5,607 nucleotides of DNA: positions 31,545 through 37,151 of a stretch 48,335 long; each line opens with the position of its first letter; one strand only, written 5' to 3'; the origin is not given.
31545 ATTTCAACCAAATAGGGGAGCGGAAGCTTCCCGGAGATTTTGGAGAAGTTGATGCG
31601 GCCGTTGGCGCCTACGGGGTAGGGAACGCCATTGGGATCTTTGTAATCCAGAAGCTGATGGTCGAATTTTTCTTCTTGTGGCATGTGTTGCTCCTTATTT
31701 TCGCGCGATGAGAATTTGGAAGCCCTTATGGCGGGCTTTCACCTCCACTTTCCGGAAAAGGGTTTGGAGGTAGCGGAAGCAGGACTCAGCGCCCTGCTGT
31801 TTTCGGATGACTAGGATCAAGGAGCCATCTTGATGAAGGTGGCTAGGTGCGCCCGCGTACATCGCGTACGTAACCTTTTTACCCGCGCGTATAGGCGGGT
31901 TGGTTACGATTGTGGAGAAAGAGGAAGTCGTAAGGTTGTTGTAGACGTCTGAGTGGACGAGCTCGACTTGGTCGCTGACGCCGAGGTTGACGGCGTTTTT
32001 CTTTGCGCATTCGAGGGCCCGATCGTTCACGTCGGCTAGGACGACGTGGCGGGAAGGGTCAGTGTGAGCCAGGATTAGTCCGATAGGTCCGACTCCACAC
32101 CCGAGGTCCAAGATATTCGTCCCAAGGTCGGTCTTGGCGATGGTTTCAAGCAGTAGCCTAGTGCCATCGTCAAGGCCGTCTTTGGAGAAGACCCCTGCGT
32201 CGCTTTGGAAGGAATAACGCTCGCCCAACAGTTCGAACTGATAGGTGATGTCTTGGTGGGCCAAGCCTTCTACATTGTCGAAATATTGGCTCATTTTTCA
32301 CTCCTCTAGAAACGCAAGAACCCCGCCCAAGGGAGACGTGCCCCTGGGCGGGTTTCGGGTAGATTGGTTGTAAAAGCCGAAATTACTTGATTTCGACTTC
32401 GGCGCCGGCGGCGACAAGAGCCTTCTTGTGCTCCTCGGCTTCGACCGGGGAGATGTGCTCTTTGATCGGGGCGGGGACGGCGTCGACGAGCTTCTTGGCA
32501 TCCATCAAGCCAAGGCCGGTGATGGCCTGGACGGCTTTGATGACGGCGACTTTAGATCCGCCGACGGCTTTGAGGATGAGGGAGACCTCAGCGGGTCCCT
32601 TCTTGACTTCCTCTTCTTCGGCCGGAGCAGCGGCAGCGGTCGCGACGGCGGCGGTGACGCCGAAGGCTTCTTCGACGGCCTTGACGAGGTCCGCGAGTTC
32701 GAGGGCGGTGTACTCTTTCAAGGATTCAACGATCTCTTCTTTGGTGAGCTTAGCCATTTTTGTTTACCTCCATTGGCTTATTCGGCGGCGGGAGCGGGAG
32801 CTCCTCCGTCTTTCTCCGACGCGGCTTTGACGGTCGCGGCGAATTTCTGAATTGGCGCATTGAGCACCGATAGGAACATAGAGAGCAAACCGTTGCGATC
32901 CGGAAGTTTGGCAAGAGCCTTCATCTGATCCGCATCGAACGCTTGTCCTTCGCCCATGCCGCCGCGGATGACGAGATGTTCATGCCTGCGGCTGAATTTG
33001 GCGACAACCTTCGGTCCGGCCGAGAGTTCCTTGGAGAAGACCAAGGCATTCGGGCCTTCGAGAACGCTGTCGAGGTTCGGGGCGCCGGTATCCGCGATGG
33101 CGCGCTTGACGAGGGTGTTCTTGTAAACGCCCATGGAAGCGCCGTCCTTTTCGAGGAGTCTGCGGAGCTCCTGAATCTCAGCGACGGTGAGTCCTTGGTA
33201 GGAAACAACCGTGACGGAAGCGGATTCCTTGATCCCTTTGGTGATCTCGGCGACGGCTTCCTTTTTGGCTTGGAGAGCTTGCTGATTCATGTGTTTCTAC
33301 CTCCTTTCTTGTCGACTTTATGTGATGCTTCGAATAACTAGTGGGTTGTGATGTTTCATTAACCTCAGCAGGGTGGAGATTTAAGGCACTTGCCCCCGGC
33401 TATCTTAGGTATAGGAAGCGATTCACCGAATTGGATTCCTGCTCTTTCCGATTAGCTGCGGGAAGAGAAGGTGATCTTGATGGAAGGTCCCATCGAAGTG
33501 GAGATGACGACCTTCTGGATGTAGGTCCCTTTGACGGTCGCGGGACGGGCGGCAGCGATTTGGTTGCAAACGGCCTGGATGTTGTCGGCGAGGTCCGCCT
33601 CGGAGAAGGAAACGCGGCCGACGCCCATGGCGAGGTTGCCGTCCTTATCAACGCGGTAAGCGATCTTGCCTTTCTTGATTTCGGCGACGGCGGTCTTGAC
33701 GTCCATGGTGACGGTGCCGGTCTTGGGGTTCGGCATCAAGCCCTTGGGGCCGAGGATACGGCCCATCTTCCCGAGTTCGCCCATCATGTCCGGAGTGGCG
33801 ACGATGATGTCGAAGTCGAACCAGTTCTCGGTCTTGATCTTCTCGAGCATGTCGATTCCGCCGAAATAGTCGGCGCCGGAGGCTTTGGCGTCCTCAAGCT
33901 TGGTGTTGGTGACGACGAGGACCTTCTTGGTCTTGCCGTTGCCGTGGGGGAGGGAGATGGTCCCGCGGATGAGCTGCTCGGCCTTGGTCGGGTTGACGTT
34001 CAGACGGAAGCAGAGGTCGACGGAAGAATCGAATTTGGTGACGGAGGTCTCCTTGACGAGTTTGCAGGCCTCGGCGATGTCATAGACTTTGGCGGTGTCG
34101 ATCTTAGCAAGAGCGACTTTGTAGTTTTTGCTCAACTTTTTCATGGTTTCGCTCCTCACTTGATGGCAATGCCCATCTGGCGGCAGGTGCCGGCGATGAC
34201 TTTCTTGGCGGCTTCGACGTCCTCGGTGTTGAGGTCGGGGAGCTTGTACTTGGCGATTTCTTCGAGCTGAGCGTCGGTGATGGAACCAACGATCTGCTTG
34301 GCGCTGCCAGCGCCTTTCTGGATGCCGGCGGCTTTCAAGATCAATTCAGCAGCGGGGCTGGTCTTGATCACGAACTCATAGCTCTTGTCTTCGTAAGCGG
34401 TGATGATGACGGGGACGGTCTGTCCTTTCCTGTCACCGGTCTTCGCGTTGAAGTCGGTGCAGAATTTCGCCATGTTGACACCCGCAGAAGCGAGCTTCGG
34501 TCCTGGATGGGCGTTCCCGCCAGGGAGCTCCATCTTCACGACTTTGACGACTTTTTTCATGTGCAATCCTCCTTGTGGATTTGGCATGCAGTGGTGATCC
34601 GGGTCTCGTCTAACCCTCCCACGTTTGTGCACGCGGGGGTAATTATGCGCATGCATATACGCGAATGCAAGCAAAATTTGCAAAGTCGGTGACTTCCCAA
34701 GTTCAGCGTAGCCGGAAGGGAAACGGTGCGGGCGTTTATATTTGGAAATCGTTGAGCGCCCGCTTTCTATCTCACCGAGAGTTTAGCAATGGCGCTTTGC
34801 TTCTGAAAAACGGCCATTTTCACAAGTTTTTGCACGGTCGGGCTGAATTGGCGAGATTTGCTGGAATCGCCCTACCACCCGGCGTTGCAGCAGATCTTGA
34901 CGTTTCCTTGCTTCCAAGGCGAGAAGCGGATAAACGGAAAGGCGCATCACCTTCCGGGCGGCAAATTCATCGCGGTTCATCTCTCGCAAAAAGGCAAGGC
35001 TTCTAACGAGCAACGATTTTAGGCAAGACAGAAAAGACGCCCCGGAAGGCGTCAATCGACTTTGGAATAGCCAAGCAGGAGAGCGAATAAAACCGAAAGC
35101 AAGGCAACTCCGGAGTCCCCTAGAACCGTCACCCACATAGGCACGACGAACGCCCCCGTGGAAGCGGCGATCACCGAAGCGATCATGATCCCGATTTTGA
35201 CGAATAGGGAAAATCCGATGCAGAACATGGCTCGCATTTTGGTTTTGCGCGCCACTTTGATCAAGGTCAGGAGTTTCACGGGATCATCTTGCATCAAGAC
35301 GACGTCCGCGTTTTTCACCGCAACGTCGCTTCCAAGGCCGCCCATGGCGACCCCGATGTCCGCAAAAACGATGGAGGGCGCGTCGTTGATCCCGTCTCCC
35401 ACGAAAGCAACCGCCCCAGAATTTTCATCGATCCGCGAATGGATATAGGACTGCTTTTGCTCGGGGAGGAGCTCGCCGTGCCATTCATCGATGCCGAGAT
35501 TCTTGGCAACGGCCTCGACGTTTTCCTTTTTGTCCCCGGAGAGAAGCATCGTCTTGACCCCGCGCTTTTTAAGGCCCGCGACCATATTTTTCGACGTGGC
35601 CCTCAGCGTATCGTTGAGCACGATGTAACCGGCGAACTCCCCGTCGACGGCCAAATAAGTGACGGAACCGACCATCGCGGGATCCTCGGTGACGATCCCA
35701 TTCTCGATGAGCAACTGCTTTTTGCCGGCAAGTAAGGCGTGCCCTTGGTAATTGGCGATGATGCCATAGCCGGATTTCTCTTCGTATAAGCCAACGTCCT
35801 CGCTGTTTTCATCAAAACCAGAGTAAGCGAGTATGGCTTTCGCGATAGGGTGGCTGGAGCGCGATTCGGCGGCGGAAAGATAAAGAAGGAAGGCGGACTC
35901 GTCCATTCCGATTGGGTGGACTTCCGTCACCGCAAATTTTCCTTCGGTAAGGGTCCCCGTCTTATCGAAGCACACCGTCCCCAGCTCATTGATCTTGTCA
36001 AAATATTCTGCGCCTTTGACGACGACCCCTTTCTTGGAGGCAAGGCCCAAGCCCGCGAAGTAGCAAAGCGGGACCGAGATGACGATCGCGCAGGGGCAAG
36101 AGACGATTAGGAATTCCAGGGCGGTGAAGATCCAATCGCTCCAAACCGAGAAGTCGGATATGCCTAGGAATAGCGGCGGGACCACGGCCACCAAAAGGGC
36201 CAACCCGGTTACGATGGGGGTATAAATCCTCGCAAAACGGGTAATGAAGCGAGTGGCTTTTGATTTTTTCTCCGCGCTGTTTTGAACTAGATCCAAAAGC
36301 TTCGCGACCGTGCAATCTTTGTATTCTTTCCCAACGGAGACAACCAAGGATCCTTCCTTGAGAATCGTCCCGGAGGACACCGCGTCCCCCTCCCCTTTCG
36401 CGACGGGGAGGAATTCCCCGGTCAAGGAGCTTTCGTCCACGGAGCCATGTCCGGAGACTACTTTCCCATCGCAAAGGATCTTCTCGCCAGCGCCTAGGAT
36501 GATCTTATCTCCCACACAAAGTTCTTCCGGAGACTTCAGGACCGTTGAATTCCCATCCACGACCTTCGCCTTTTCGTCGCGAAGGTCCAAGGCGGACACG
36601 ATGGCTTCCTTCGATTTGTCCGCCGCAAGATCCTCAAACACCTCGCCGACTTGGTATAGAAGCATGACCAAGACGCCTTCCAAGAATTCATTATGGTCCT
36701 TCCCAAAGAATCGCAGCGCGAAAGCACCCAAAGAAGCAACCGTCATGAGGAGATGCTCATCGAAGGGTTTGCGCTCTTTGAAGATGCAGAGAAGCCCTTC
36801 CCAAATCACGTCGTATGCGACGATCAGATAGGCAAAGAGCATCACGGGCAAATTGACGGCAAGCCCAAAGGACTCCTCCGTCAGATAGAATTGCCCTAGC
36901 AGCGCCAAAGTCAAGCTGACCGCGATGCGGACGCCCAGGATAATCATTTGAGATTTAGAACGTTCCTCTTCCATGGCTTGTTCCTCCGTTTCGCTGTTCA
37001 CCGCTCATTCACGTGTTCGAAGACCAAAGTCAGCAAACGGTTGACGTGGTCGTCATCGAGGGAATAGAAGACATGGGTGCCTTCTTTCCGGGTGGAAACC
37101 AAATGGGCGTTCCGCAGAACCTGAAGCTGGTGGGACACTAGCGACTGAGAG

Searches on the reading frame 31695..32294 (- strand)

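Call 11: search_protein_families(library=pfam, proteins=[window:31695-32294:-], max_evalue=0.00001)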
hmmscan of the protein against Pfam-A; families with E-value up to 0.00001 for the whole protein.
window:31695-32294:- (199 aa): 6 families
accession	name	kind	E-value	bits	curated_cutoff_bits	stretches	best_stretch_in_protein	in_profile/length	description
PF05175.20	MTS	-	2e-46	158.2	23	1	27-195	2-169/170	Methyltransferase small domain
PF13847.12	Methyltransf_31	-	8.5e-10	38.9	27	1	58-135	4-84/145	Methyltransferase domain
PF13649.12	Methyltransf_25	-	2.3e-08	35.1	27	1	61-131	1-70/97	Methyltransferase domain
PF01170.24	UPF0020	-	8.4e-08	32.6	22.3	1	84-176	79-179/197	RMKL-like, methyltransferase domain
PF12847.13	Methyltransf_18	-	2.7e-07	31.2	27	1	53-130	9-87/151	Methyltransferase domain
PF06325.19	PrmA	-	6.4e-06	26.3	22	1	45-161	148-258/296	Ribosomal protein L11 methyltransferase (PrmA)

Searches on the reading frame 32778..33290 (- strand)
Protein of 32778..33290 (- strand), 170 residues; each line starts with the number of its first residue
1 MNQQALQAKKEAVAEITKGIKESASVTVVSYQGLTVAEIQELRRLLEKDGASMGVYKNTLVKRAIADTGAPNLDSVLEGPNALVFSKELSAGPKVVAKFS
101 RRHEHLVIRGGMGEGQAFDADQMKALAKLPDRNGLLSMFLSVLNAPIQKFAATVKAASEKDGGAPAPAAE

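Call 11: search_protein_families(library=pfam, proteins=[window:32778-33290:-], max_evalue=0.00001)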
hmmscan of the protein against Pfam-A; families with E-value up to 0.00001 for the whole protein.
window:32778-33290:- (170 aa): 1 family
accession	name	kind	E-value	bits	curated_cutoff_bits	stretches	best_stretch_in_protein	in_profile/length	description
PF00466.25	Ribosomal_L10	-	3.7e-25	88.3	22.8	1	7-99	4-98/100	Ribosomal protein L10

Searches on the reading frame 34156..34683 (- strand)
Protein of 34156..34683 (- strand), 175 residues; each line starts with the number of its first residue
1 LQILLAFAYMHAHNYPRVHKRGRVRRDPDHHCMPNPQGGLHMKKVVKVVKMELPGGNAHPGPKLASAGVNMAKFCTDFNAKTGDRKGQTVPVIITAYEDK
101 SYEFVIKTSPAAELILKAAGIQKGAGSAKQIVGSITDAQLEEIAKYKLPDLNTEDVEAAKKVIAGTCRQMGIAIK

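Call 88: search_protein_families(library=pfam, proteins=[window:34156-34683:-], max_evalue=0.00001)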
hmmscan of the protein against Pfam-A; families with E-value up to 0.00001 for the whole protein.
window:34156-34683:- (175 aa): 2 families
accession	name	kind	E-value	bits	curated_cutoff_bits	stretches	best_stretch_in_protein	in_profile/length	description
PF00298.24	Ribosomal_L11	-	4.9e-24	85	21.4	1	107-174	1-69/69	Ribosomal protein L11, RNA binding domain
PF03946.19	Ribosomal_L11_N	-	2.6e-19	69.2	32.9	1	49-102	1-58/58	Ribosomal protein L11, N-terminal domain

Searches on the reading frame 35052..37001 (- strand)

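Call 11: search_protein_families(library=pfam, proteins=[window:35052-37001:-], max_evalue=0.00001)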
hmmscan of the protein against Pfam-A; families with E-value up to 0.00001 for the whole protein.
window:35052-37001:- (649 aa): 2 families
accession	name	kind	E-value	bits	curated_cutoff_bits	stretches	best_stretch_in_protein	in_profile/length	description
PF00122.25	E1-E2_ATPase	-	4.4e-44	150.6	28.1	1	140-324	2-181/181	E1-E2 ATPase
PF00702.32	Hydrolase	-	1.5e-25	91.1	26.4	1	342-544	3-187/191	haloacid dehalogenase-like hydrolase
